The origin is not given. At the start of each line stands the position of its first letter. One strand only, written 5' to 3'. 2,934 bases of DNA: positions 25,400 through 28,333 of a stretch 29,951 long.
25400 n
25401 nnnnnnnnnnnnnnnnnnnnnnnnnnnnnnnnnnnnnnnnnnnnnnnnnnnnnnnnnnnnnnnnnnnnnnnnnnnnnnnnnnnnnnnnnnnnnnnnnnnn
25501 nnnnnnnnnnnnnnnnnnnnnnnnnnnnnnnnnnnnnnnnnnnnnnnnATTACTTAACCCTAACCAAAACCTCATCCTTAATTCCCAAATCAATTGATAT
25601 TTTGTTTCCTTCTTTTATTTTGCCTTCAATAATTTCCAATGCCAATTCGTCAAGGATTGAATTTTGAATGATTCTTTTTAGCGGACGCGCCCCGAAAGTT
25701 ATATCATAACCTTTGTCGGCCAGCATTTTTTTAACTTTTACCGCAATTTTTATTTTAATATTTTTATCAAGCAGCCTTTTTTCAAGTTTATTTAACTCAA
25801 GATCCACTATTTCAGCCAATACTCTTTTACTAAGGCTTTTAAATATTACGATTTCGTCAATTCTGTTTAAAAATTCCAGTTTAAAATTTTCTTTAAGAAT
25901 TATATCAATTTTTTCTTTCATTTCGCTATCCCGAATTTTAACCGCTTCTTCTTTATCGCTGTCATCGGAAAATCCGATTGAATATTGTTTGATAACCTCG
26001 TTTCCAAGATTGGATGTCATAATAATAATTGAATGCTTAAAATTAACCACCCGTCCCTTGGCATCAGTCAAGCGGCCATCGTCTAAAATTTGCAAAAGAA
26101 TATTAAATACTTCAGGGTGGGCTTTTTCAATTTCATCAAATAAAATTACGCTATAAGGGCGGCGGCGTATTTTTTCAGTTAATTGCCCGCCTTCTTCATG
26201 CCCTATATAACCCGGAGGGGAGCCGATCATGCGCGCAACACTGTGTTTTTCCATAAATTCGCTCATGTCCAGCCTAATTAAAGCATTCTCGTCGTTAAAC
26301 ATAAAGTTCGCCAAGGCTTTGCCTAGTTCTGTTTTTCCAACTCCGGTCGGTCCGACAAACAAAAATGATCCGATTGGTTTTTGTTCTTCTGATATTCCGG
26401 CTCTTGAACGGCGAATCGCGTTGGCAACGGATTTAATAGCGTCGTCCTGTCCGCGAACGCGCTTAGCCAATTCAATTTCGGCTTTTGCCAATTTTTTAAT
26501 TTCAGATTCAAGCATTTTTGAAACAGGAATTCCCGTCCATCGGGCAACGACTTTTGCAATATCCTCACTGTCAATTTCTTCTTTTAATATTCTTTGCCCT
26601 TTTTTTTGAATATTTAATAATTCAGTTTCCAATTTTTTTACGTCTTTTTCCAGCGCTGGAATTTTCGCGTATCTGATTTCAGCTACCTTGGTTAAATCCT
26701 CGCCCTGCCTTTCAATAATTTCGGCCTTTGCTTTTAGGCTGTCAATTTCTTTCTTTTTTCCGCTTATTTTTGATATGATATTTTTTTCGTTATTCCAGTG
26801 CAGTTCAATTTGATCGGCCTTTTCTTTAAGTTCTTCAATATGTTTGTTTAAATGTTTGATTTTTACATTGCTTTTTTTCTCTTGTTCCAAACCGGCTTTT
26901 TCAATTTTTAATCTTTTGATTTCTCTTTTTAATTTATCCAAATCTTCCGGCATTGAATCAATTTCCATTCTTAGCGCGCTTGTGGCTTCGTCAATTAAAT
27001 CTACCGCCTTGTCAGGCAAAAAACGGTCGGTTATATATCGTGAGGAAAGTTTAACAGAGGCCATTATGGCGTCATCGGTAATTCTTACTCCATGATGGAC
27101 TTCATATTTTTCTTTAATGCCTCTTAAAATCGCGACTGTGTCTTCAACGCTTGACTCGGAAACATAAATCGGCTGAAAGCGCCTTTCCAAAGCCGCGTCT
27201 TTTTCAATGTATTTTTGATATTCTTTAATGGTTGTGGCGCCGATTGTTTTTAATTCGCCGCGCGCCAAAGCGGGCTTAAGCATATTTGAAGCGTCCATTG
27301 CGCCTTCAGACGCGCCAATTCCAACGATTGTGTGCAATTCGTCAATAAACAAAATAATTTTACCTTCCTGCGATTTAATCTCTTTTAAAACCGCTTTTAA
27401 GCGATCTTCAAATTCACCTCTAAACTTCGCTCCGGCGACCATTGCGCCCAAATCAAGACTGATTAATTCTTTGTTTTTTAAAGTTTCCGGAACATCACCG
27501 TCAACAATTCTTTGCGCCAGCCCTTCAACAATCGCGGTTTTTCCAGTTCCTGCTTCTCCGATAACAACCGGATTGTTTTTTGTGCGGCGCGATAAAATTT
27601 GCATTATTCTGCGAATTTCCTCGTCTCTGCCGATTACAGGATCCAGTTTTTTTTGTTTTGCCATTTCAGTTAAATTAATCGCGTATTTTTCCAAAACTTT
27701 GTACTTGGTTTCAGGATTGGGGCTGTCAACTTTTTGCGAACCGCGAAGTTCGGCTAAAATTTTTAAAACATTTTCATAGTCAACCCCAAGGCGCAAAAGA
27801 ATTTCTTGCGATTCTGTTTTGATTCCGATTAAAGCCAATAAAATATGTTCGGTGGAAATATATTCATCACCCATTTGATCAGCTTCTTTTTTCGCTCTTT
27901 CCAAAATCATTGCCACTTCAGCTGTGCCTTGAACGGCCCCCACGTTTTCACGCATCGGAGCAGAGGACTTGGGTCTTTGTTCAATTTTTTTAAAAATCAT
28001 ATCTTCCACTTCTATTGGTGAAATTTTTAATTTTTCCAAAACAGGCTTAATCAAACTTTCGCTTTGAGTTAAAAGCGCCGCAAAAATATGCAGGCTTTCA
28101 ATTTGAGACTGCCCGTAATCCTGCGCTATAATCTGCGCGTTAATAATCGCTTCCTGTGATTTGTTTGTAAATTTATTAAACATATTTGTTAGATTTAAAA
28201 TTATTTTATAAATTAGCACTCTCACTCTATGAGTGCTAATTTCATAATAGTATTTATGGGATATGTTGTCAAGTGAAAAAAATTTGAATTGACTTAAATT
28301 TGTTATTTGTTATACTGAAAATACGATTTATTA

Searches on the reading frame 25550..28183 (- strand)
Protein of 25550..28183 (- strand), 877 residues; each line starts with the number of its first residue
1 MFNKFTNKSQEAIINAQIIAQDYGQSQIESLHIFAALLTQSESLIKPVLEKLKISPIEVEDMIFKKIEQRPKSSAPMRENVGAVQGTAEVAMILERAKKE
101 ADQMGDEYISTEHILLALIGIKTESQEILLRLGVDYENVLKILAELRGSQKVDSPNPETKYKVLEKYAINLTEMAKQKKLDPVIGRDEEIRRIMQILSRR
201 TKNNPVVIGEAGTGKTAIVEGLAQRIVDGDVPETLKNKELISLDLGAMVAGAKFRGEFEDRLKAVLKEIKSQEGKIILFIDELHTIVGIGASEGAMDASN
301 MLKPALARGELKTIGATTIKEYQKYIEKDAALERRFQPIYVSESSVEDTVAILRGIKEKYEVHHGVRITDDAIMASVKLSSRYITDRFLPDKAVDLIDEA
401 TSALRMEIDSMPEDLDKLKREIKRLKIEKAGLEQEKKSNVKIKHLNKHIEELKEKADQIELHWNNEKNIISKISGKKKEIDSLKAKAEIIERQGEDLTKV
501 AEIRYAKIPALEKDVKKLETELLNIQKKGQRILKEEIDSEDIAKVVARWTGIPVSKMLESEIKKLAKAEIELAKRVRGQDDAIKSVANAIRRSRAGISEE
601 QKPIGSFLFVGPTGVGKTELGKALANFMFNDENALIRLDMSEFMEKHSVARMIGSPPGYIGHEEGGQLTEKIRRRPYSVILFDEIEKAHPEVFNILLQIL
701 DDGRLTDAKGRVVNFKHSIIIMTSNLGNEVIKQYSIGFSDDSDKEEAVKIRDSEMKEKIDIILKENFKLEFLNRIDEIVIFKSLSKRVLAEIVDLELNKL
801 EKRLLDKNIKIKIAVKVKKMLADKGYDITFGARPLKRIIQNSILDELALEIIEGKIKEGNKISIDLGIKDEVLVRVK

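Call 10: search_protein_families(library=pfam, proteins=[window:25550-28183:-], max_evalue=0.01)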
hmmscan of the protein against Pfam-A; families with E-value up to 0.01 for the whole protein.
window:25550-28183:- (877 aa): 30 families (the best 25 are shown)
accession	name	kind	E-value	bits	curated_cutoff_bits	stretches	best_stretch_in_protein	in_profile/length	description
PF07724.20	AAA_2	-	3.2e-67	226.1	27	1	602-778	1-166/166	AAA domain (Cdc48 subfamily)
PF17871.7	AAA_lid_9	-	4.3e-35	120.2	22.8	1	345-441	1-97/104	AAA lid domain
PF10431.15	ClpB_D2-small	-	2.7e-25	88.6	21.9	1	784-864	1-81/81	C-terminal, D2-small domain, of ClpB protein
PF00004.35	AAA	-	1.4e-24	87.4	21.2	2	207-324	3-113/131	ATPase family associated with various cellular activities (AAA)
PF02861.25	Clp_N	-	2e-20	73.2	20.7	2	97-148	1-53/53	Clp amino terminal domain, pathogenicity island component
PF07728.20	AAA_5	-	8.3e-16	58.7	22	1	607-728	2-125/139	AAA domain (dynein-related subfamily)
PF13191.12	AAA_16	-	3.6e-13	50.8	32.6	1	183-231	2-60/167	AAA ATPase domain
PF13401.12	AAA_22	-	1.9e-11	44.8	27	2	606-702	7-110/130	AAA domain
PF00158.32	Sigma54_activat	-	2e-07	31.3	20.2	1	605-723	23-141/168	Sigma-54 interaction domain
PF12775.13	AAA_7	-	9.4e-07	29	25.8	0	606-655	35-84/181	P-loop containing dynein motor region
PF05621.17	TniB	-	1.8e-06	28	22.4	1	189-342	22-185/189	Bacterial TniB protein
PF13173.12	AAA_14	-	1e-05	26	27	0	608-703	6-88/129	AAA domain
PF23569.1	NBD_SMAX1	-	2.1e-05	24.8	27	1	187-288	16-120/212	SMAX1 nucleotide binding domain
PF01637.24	ATPase_2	-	0.00014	22.2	33.2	1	186-292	4-128/225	ATPase domain predominantly from Archaea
PF13238.12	AAA_18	-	0.00043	21.2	29.4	0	207-276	3-74/128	AAA domain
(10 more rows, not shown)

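Call 11: find_encoding_contigs(protein=window:25550-28183:-, flank=10000, max_places=10)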
Protein window:25550-28183:- (877 aa): no gene with exactly this product is on record in the collection.

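Call 12: search_protein_families(library=ncbifam, proteins=[window:25550-28183:-], max_evalue=0.01)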
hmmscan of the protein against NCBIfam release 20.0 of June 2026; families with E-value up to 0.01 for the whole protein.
window:25550-28183:- (877 aa): 18 families
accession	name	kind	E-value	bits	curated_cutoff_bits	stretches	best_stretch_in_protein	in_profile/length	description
TIGR03346.1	chaperone_ClpB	equivalog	0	1198.9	1232.1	1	5-866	1-845/853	ATP-dependent chaperone ClpB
NF008118.0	PRK10865.1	equivalog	2.9e-299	994.8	1417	1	3-873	4-853/857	ATP-dependent chaperone ClpB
TIGR03345.1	VI_ClpV1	equivalog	4.6e-237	789.4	884.95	1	7-858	3-842/852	type VI secretion system ATPase TssH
TIGR02639.1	ClpA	equivalog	4.5e-226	752.5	993.15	2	533-865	416-733/734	ATP-dependent Clp protease ATP-binding subunit ClpA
NF033606.1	heat_AAA_ClpK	exception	3.7e-218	726.7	1900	2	7-467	114-569/949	heat shock survival AAA family ATPase ClpK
NF033607.0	disagg_AAA_ClpG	exception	1.5e-217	724.7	1900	2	4-492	88-566/932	AAA family protein disaggregase ClpG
NF008263.0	PRK11034.1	equivalog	4.1e-176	587.1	1350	2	160-406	165-411/758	ATP-dependent Clp protease ATP-binding subunit ClpA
NF003745.1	PRK05342.1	equivalog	6.9e-10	38.3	359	1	731-847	259-380/418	ATP-dependent Clp protease ATP-binding subunit ClpX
NF009067.0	PRK12402.1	equivalog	5.9e-09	35.3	317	1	176-276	10-106/340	replication factor C small subunit 2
NF001679.0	PRK00440.1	equivalog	1.5e-08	34.1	303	0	173-229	10-66/322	replication factor C small subunit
NF005304.0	PRK06835.1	equivalog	1e-07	31.4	215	1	583-647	162-226/330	ATP-binding protein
NF047784.1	MadB_ATPase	equivalog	2.1e-05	23.9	475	0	607-644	36-70/298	MadB family AAA-type ATPase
NF038214.1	IS21_help_AAA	equivalog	7e-05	22.6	200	0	607-646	93-132/232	IS21-like element helper ATPase IstB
TIGR02640.1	gas_vesic_GvpN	equivalog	0.00016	21.3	266.8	0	679-705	108-134/262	gas vesicle protein GvpN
TIGR03420.1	DnaA_homol_Hda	equivalog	0.00056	19.5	194.8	0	599-645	33-79/226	DnaA regulatory inactivator Hda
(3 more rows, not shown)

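Call 15: find_related_loci(query=window:25550-28183:-, collection=genome_contigs, flank=10000)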
Query window:25550-28183:- (877 aa) in genome_contigs; peptide patterns used: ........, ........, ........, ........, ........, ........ (x = any residue, [..] = any of these).
600 stretches matched a pattern (row limit reached: there are more); 579 encode a relative of the query (tblastn E <= 1e-3); the best 80 are kept; 80 distinct loci.
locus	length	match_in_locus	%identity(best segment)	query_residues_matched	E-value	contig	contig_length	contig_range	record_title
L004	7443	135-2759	81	1-877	0e+0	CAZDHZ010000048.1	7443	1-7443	MAG TPA_asm: uncultured Gammaproteobacteria bacterium isolate binchicken_co256_37 genome assembly, contig: NODE_29210_le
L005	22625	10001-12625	79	1-877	0e+0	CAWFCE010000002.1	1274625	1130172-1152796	MAG: Candidatus Parcubacteria bacterium isolate MFD02416.bin.1.397 genome assembly, contig: contig_61671, whole genome s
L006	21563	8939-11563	78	1-877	0e+0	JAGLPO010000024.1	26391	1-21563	MAG: Candidatus Parcubacteria bacterium isolate RS_8_12 ROV157_8.bin.12.fa_24, whole genome shotgun sequence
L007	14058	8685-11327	78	1-877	0e+0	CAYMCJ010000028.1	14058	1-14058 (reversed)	MAG TPA_asm: uncultured Gammaproteobacteria bacterium isolate SRP178699_co1_454 genome assembly, contig: NODE_5689_lengt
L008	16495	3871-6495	77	1-877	0e+0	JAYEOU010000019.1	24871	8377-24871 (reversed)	MAG: Patescibacteria group bacterium isolate MAG021 MAG021_19, whole genome shotgun sequence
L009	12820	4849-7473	77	1-877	0e+0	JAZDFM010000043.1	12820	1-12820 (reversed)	MAG: bacterium isolate MEGAHIT-group-0.207 k141_14621142, whole genome shotgun sequence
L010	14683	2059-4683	76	1-877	0e+0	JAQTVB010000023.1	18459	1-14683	MAG: Patescibacteria group bacterium isolate STB_78 NODE_6910_length_18459_cov_4.199705_Sandtown_B, whole genome shotgun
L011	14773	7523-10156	77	1-877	0e+0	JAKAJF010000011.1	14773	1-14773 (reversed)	MAG: bacterium isolate WY3.bin75 NODE_7143_length_14773_cov_1.223133, whole genome shotgun sequence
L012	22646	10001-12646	74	1-877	0e+0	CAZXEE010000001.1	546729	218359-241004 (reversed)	MAG TPA_asm: uncultured Gammaproteobacteria bacterium isolate SRP192927_co4_30 genome assembly, contig: NODE_1_length_54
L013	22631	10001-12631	73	1-876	0e+0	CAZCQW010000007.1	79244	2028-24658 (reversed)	MAG TPA_asm: uncultured Gammaproteobacteria bacterium isolate SRP285395_co1_539 genome assembly, contig: NODE_326_length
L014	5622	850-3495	74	1-877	0e+0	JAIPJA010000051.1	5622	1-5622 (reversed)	MAG: Candidatus Paceibacterota bacterium isolate Tobar13m-G48 Tobar13m-C10891, whole genome shotgun sequence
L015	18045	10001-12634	73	1-877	0e+0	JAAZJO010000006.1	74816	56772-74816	MAG: Candidatus Falkowbacteria bacterium isolate AS21ysBPME_294 102707_AS21, whole genome shotgun sequence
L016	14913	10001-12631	72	1-876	0e+0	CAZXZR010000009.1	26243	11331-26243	MAG TPA_asm: uncultured Gammaproteobacteria bacterium isolate SRP098346_co1_171 genome assembly, contig: NODE_1455_lengt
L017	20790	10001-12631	73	1-876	0e+0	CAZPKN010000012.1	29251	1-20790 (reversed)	MAG TPA_asm: uncultured Gammaproteobacteria bacterium isolate binchicken_co212_18 genome assembly, contig: NODE_2282_len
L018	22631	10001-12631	72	1-876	0e+0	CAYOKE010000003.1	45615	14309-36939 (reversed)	MAG TPA_asm: uncultured Gammaproteobacteria bacterium isolate SRP263991_co1_502 genome assembly, contig: NODE_788_length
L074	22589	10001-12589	60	3-865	0e+0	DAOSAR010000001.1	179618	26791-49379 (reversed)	MAG TPA_asm: Candidatus Pacearchaeota archaeon isolate AMR_MDS_1904 NODE_47_length_179618_cov_39.106041, whole genome sh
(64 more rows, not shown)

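Call 25: search_protein_families(library=pfam, proteins=[L074:3112-3789:+, L074:3853-4413:+, L074:4523-4954:+, L074:5130-6968:+, L074:7053-8147:+, L074:8588-9904:+, L074:1470-2744:+], max_evalue=0.001)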
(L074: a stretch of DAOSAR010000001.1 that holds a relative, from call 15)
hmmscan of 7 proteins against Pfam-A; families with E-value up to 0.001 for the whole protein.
L074:3112-3789:+ (225 aa): 3 families
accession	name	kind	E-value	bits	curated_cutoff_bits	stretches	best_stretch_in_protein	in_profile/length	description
PF01628.27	HrcA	-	6e-17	62.8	22.2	1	81-212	85-215/215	HrcA protein C terminal domain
PF08220.18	HTH_DeoR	-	6e-05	23.2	21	1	15-55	7-45/57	DeoR-like helix-turn-helix domain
PF03444.21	HrcA_DNA-bdg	-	0.00091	19.3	21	0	4-72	5-72/79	Winged helix-turn-helix transcription repressor, HrcA DNA-binding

L074:3853-4413:+ (186 aa): 1 family
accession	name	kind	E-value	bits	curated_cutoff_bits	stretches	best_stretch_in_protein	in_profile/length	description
PF01025.24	GrpE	-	2.5e-36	125.3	25.8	1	24-182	3-165/165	GrpE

L074:4523-4954:+ (143 aa): 2 families
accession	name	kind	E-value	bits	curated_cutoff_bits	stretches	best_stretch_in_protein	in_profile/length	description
PF00011.27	HSP20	-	5.9e-23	81.3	20.8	1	42-140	2-101/102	Hsp20/alpha crystallin family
PF17886.7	ArsA_HSP20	-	2.6e-05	24.1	22.5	1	49-126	4-62/63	HSP20-like domain found in ArsA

L074:5130-6968:+ (612 aa): 2 families
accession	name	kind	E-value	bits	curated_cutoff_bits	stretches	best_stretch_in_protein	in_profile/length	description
PF00012.26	HSP70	-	3.1e-256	851.8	20.6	1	11-605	1-598/599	Hsp70 protein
PF06723.19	MreB_Mbl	-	9.8e-17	61.2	27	1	125-378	76-316/327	MreB/Mbl protein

L074:7053-8147:+ (364 aa): 4 families
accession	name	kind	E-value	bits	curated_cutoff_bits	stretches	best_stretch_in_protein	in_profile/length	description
PF01556.23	DnaJ_C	-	1.7e-49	168.2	26.6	1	129-345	2-152/152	DnaJ C terminal domain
PF00226.36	DnaJ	-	1.1e-24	86.7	27.8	1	3-61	1-63/63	DnaJ domain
PF00684.25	DnaJ_CXXCXGXG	-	3.1e-14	53.4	32.7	1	155-219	1-65/65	DnaJ central domain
PF15777.11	Anti-TRAP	-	6.5e-05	23.3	32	0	154-180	12-41/59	Tryptophan RNA-binding attenuator protein inhibitory protein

L074:8588-9904:+ (438 aa): 6 families
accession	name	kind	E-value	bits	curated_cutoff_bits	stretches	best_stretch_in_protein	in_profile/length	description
PF13365.12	Trypsin_2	-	8.3e-34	117.8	27.6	1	156-300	1-144/144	Trypsin-like peptidase domain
PF00089.32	Trypsin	-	2.5e-22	80.2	20.6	1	152-324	20-220/220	Trypsin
PF13180.12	PDZ_2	-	7.9e-15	55.3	27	1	338-434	3-79/80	PDZ domain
PF17820.7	PDZ_6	-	6.8e-11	42.2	27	1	372-424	3-54/54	PDZ domain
PF00595.29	PDZ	-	2.2e-08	34.8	23.2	1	374-423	32-81/81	PDZ domain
PF10459.15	Peptidase_S46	-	6.6e-07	28.8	22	0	152-180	45-72/698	Peptidase S46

L074:1470-2744:+ (424 aa): 1 family
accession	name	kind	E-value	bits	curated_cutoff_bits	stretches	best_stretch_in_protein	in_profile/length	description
PF00344.25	SecY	-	4.9e-103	345.1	32.2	1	70-410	1-305/306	SecY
